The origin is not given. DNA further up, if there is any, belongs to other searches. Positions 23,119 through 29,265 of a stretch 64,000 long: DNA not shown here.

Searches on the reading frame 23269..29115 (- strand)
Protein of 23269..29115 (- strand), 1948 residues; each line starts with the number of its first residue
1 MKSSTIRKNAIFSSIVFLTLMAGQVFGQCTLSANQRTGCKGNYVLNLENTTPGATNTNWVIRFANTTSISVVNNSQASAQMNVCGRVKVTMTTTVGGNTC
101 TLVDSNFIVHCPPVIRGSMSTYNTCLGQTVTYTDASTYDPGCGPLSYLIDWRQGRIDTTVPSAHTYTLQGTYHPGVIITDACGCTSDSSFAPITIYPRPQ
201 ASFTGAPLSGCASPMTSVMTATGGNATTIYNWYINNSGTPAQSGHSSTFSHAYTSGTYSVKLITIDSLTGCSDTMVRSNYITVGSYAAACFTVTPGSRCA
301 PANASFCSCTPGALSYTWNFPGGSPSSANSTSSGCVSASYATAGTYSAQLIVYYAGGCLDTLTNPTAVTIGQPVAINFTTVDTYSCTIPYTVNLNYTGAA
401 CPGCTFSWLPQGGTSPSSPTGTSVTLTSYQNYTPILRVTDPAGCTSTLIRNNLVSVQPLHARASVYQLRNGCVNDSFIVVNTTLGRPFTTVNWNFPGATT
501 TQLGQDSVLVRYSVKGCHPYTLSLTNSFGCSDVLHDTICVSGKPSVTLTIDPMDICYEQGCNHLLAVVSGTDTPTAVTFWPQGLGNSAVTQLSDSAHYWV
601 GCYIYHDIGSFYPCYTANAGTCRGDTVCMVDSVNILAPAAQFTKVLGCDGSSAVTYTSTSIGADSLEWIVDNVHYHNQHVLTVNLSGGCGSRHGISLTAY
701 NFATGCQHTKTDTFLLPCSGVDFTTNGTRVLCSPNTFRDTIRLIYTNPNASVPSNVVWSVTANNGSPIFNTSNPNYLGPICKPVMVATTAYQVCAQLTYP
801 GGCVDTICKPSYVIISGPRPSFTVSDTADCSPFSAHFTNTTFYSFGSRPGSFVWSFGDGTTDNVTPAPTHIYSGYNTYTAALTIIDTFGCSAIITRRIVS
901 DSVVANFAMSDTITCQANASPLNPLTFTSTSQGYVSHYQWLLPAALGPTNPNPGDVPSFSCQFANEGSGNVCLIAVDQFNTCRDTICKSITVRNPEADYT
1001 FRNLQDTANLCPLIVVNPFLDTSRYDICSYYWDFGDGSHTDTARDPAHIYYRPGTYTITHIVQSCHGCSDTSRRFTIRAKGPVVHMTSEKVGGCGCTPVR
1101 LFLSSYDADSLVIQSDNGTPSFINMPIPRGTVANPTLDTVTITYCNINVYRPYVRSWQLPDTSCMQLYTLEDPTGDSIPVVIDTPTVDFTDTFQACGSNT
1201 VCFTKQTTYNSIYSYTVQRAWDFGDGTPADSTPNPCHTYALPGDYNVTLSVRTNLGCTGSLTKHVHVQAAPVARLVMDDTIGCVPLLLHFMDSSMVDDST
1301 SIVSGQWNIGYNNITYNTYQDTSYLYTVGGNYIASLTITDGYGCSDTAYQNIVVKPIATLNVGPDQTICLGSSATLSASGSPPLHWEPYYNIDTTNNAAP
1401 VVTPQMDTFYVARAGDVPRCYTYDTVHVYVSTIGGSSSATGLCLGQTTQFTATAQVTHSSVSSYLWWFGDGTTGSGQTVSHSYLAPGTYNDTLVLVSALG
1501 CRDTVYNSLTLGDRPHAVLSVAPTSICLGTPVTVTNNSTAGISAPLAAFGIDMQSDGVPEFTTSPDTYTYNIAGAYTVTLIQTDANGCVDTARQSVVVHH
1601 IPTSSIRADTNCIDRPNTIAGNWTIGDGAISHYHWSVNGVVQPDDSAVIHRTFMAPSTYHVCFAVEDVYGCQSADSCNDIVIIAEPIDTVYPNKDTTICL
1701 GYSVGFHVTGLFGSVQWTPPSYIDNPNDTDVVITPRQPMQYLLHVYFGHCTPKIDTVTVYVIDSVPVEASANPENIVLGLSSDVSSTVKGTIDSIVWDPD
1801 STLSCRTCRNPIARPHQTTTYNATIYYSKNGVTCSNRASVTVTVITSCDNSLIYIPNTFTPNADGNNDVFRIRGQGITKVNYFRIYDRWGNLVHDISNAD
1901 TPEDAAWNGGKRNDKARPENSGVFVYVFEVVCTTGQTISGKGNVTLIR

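Call 93: search_protein_families(library=pfam, proteins=[window:23269-29115:-], max_evalue=0.001)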
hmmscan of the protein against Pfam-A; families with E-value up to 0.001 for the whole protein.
window:23269-29115:- (1948 aa): 3 families
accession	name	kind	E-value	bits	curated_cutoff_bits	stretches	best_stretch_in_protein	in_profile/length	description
PF18911.6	PKD_4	-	3.9e-84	277.2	27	8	1184-1267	3-83/85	PKD domain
PF00801.26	PKD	-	8.6e-44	147.9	23.5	5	1438-1497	7-67/80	PKD domain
PF13585.12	CHU_C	-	6.9e-15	55.4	27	1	1854-1943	2-83/86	CHU_C Type IX secretion signal domain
